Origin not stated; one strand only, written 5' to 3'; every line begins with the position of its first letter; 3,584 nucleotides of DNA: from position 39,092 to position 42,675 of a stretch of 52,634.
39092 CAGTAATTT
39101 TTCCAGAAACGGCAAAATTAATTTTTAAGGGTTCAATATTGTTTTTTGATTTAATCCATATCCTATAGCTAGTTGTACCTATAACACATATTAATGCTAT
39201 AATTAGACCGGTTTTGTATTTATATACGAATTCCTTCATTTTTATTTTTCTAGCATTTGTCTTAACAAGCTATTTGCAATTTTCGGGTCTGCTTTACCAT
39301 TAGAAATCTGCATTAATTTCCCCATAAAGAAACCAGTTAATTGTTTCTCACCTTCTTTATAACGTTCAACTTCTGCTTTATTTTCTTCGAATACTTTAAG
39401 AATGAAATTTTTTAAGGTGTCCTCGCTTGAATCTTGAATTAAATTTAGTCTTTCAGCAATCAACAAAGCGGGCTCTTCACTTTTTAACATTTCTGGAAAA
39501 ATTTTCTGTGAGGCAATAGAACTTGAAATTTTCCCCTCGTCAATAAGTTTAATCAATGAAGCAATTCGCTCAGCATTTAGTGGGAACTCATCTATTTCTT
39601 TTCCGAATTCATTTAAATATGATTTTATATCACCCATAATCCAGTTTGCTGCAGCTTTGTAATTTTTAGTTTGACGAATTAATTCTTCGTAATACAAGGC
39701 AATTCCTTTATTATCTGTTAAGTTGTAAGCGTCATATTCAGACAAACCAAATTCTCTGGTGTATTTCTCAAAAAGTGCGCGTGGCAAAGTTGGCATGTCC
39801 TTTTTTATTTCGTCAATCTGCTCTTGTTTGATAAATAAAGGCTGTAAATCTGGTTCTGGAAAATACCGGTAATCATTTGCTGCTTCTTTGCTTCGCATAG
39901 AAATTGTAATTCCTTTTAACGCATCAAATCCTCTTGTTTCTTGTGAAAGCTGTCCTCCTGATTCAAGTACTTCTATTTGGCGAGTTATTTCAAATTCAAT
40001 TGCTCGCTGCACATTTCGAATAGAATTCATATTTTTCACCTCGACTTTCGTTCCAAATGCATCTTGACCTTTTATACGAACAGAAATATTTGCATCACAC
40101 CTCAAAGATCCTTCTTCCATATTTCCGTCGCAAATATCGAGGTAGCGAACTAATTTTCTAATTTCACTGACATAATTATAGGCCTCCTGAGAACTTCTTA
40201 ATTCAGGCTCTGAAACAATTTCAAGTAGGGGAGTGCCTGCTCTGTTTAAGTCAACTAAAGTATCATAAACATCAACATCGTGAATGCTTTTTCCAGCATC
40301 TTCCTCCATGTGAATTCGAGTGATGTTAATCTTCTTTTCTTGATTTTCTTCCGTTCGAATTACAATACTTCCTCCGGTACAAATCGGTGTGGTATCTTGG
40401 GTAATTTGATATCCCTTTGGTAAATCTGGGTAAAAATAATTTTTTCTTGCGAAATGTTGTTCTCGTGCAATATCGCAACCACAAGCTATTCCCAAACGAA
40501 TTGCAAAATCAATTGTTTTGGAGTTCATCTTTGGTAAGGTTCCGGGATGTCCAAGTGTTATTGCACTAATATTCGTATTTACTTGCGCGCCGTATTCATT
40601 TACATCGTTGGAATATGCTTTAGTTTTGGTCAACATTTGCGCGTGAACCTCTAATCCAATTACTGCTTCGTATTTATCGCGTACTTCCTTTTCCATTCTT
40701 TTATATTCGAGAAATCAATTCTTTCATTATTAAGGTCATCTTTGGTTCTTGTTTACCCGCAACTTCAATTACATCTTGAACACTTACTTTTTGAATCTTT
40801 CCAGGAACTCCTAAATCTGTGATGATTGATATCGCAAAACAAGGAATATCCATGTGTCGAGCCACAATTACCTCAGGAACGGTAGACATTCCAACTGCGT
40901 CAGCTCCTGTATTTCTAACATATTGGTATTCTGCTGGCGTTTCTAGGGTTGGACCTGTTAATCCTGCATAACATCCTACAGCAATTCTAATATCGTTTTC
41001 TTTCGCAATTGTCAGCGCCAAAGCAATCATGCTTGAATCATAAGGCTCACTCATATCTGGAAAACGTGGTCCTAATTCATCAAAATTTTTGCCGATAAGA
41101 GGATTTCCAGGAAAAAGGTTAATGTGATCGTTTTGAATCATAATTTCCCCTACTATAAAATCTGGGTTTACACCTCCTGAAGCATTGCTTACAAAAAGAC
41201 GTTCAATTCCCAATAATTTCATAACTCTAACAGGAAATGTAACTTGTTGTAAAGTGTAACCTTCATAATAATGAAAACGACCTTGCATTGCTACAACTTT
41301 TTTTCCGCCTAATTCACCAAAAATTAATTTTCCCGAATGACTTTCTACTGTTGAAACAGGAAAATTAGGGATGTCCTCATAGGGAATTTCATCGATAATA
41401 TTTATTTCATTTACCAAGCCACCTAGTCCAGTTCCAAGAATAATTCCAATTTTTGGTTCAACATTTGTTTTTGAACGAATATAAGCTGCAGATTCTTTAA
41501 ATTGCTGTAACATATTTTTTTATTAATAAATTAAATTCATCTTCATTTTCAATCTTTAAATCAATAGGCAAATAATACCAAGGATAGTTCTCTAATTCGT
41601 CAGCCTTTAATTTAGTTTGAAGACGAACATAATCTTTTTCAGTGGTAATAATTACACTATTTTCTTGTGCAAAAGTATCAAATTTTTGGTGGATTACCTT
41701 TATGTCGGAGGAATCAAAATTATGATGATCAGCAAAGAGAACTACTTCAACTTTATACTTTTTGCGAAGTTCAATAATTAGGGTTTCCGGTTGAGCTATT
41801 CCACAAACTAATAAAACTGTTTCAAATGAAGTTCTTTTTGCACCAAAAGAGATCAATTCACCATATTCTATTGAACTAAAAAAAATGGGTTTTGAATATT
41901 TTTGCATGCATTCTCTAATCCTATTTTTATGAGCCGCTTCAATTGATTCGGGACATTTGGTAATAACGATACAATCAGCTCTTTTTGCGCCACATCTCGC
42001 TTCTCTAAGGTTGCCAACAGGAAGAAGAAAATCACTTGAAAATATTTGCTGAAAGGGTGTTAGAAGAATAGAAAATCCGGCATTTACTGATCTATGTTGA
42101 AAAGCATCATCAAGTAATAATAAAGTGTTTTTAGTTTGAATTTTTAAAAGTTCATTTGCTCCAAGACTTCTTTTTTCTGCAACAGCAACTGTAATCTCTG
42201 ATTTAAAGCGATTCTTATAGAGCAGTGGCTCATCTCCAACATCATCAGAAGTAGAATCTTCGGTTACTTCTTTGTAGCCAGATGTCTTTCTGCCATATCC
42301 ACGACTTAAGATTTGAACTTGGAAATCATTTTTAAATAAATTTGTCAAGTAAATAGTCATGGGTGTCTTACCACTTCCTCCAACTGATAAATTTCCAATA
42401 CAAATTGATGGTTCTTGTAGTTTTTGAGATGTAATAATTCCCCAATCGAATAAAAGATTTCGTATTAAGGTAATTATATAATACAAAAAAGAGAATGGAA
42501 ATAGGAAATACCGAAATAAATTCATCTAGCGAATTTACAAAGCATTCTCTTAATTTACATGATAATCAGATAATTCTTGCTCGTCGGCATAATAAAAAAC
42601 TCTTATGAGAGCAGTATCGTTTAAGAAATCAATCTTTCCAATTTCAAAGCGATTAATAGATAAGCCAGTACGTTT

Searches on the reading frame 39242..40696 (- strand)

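Call 42: search_protein_families(library=pfam, proteins=[window:39242-40696:-], max_evalue=0.00001)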
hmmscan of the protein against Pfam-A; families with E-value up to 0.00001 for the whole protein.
window:39242-40696:- (484 aa): 2 families
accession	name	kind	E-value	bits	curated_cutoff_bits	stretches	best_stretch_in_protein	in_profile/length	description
PF02934.20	GatB_N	-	2.6e-119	398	23.4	1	12-294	2-276/277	GatB/GatE catalytic domain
PF02637.23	GatB_Yqey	-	2.2e-41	141.6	27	1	335-482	2-148/148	GatB domain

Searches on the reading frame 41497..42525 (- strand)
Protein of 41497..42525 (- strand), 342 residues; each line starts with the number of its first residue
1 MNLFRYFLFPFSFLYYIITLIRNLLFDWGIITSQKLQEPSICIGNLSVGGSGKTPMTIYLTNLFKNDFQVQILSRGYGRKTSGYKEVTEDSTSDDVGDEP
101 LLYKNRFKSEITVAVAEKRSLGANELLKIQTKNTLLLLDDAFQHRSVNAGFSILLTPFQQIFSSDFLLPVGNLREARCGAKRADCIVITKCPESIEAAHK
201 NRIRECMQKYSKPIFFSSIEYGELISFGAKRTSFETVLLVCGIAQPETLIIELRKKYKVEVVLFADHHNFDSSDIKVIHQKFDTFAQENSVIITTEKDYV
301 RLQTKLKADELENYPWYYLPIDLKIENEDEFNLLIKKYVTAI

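Call 116: search_protein_families(library=pfam, proteins=[window:41497-42525:-], max_evalue=0.00001)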
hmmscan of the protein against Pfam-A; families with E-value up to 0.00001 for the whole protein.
window:41497-42525:- (342 aa): 1 family
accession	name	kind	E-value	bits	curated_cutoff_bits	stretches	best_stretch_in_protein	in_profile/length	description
PF02606.20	LpxK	-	4.7e-75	253.1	27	1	6-337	3-325/328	Tetraacyldisaccharide-1-P 4'-kinase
